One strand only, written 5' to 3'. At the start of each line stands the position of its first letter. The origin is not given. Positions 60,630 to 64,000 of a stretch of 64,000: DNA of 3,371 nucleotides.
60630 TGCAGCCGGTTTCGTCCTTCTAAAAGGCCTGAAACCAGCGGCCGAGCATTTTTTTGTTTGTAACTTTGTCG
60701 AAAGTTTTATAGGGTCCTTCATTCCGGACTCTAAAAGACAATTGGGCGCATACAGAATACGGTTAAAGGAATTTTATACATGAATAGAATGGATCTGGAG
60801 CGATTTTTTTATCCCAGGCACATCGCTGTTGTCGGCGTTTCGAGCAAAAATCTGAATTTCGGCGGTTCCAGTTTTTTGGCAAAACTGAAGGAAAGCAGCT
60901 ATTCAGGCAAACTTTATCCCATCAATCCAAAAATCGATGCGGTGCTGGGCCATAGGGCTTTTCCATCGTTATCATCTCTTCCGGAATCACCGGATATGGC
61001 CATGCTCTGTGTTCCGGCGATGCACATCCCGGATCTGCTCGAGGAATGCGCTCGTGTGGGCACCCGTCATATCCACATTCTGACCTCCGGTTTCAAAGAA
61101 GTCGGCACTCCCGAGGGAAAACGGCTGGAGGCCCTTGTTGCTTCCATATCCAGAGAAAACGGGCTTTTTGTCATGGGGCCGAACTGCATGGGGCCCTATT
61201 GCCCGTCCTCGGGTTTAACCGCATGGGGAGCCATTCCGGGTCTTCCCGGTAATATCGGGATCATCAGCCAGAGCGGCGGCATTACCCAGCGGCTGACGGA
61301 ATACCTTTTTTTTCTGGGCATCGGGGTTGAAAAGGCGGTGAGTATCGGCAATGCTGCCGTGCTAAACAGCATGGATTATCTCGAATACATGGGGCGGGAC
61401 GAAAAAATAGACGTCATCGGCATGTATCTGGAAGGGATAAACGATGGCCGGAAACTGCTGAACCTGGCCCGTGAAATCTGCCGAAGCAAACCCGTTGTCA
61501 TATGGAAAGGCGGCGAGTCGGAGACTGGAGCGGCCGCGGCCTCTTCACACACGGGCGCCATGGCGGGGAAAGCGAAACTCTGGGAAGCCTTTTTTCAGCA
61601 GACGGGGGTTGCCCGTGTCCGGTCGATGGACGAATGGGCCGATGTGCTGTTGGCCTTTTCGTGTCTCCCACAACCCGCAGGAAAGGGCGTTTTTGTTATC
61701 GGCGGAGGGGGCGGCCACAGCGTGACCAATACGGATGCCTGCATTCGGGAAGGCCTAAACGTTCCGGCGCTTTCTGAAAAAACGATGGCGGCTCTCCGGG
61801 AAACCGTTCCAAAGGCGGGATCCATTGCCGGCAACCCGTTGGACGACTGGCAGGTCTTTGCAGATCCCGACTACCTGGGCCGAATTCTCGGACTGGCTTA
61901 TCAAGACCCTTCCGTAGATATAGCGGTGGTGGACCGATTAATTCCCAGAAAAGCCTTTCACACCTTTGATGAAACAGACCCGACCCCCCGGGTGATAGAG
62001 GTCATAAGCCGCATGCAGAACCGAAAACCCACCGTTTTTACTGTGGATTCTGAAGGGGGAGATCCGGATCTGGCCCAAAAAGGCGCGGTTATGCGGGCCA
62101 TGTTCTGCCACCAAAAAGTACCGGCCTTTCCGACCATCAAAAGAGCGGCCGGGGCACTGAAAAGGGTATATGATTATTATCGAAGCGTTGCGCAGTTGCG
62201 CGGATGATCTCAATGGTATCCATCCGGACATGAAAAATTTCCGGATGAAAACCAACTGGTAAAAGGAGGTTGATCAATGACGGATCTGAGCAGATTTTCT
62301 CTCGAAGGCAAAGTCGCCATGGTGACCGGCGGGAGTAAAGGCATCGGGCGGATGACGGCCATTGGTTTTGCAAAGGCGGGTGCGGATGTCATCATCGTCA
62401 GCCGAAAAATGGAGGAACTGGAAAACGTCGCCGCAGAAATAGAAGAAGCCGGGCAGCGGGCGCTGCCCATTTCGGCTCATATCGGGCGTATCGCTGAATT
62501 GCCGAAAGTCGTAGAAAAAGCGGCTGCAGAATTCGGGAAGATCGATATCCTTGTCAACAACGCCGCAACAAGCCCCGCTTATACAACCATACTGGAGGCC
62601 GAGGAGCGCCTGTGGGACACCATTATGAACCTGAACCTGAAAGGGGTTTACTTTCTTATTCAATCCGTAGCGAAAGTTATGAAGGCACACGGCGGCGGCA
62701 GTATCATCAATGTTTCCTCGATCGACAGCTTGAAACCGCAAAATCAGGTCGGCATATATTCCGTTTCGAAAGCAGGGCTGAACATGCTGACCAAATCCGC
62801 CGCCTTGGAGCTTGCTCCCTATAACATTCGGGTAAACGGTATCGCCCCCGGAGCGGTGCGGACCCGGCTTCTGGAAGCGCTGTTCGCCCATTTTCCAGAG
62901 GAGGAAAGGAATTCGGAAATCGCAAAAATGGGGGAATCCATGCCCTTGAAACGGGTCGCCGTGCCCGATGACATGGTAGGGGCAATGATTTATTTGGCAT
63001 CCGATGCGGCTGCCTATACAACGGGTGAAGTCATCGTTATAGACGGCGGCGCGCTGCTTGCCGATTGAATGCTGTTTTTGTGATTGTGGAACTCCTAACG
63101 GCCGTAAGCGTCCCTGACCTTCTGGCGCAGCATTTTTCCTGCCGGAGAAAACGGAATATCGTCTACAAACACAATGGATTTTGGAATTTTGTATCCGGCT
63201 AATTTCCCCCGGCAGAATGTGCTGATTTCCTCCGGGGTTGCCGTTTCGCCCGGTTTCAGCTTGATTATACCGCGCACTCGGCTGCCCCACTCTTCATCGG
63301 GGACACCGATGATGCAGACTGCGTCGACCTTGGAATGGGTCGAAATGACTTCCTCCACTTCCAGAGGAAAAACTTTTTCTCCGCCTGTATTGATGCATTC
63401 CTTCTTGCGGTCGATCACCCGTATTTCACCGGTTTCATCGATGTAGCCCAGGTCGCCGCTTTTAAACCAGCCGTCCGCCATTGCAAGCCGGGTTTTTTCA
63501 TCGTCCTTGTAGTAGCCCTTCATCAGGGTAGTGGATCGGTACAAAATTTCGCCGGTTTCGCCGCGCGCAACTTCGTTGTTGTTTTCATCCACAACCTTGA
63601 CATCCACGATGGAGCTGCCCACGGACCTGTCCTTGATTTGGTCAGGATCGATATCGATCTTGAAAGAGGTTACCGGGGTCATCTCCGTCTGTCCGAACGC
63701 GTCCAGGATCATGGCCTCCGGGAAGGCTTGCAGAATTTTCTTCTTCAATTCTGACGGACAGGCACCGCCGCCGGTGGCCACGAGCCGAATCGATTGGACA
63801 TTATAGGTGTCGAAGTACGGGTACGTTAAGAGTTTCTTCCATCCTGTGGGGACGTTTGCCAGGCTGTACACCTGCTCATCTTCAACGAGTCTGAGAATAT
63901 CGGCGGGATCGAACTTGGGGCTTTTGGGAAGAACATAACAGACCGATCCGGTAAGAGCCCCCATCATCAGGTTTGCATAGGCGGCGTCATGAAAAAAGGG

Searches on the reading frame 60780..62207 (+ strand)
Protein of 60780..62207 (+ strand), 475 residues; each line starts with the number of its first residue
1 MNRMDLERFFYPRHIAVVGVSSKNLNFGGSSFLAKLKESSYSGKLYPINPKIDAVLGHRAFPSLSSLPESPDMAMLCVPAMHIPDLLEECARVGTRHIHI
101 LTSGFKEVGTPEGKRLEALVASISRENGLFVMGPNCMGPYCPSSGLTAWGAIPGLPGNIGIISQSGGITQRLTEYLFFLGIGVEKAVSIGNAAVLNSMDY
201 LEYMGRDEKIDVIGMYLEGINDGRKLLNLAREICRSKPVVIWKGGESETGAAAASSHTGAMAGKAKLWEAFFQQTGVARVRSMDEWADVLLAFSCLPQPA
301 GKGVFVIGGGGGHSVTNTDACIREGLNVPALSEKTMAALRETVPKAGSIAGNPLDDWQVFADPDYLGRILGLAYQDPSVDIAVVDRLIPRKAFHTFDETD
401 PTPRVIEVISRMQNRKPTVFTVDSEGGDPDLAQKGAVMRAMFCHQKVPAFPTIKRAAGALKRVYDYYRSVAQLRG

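Call 17: search_protein_families(library=ncbifam, proteins=[window:60780-62207:+], max_evalue=0.00001)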
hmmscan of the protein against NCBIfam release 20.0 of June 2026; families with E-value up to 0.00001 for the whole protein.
window:60780-62207:+ (475 aa): 7 families
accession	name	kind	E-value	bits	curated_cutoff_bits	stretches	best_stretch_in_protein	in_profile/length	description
TIGR02717.1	AcCoA-syn-alpha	equivalog_domain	1.7e-108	363.2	567.15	1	6-466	1-446/447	acetate--CoA ligase alpha subunit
NF045494.1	AcCoALig_Archglob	equivalog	9.7e-87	291.9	1200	1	1-466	213-662/665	acetate--CoA ligase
NF045492.1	HydPropCoALig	equivalog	4.8e-69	233.4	1300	1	4-427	246-662/700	3-hydroxypropionate--CoA ligase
NF045493.1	HydDutCoALig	equivalog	1.1e-67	229.1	1300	1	8-390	5-385/698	4-hydroxybutyrate--CoA ligase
NF004230.0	PRK05678.1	equivalog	9.1e-11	41.5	336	1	72-290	67-284/291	succinate--CoA ligase subunit alpha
TIGR01019.1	sucCoAalpha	subfamily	1.3e-09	37.9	353.2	1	119-288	105-280/286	succinate--CoA ligase subunit alpha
NF004760.0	PRK06091.1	subfamily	1.6e-06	26.9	433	1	122-215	161-258/555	acyl-CoA synthetase FdrA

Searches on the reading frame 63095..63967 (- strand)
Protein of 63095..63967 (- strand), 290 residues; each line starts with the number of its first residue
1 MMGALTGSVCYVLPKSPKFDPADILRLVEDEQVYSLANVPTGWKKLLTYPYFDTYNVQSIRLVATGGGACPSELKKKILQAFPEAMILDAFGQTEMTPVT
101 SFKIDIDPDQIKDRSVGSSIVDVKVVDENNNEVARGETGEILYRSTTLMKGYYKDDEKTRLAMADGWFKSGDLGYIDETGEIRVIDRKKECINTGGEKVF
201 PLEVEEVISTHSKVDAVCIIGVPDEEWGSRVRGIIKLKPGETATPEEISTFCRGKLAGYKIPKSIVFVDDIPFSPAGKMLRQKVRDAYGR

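Call 55: search_protein_families(library=ncbifam, proteins=[window:63095-63967:-], max_evalue=1e-8)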
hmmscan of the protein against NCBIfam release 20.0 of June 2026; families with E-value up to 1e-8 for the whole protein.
window:63095-63967:- (290 aa): 90 families (the best 25 are shown)
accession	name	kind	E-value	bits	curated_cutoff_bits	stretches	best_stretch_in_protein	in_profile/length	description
NF006182.0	PRK08316.1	subfamily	6e-79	265.9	663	1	19-288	247-517/523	fatty acyl-CoA synthetase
NF004837.0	PRK06187.1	subfamily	9.4e-78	261.7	476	1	8-288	238-522/531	long-chain-fatty-acid--CoA ligase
NF009233.0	PRK12583.1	subfamily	4.5e-70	236.6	832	1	4-286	264-548/558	fatty acid CoA ligase family protein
NF005857.1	PRK07786.1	exception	1.1e-60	205.6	733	1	11-289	236-513/513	fatty-acid--CoA ligase FadD5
NF005307.0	PRK06839.1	equivalog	3.7e-60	204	748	1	17-284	223-489/496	o-succinylbenzoate--CoA ligase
NF005863.0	PRK07798.1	subfamily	4.5e-56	190.5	543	1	4-279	242-522/540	acyl-CoA synthetase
NF005801.1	PRK07656.1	equivalog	2.4e-55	188.1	657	1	13-285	235-500/500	FadD3 family acyl-CoA ligase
NF004797.0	PRK06145.1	equivalog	4.6e-55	186.9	850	1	18-288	224-495/499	acyl-CoA synthetase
NF052269.1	Staph_lig_FadD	equivalog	8.3e-54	182.7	650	1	19-285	226-490/499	long-chain-fatty-acid--CoA ligase FadD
NF006523.0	PRK08974.1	equivalog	7.8e-53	179.4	884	1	21-287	285-552/561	long-chain-fatty-acid--CoA ligase FadD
NF002966.0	PRK03640.1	equivalog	5.1e-52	177.1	556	1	16-286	213-478/483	o-succinylbenzoate--CoA ligase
NF005676.0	PRK07470.1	equivalog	4.9e-51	174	774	1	9-287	244-528/544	acyl-CoA synthetase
NF009071.0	PRK12406.1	subfamily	5.2e-51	173.6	701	1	11-288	223-502/510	acyl-CoA synthetase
NF005797.0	PRK07638.1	equivalog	1.2e-49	169.2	518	1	17-286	216-477/487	acyl-CoA synthetase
NF052580.1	Str24CoAsynCasG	equivalog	1.2e-49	169.1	750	1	15-285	273-547/548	steroid-24-oyl-CoA synthetase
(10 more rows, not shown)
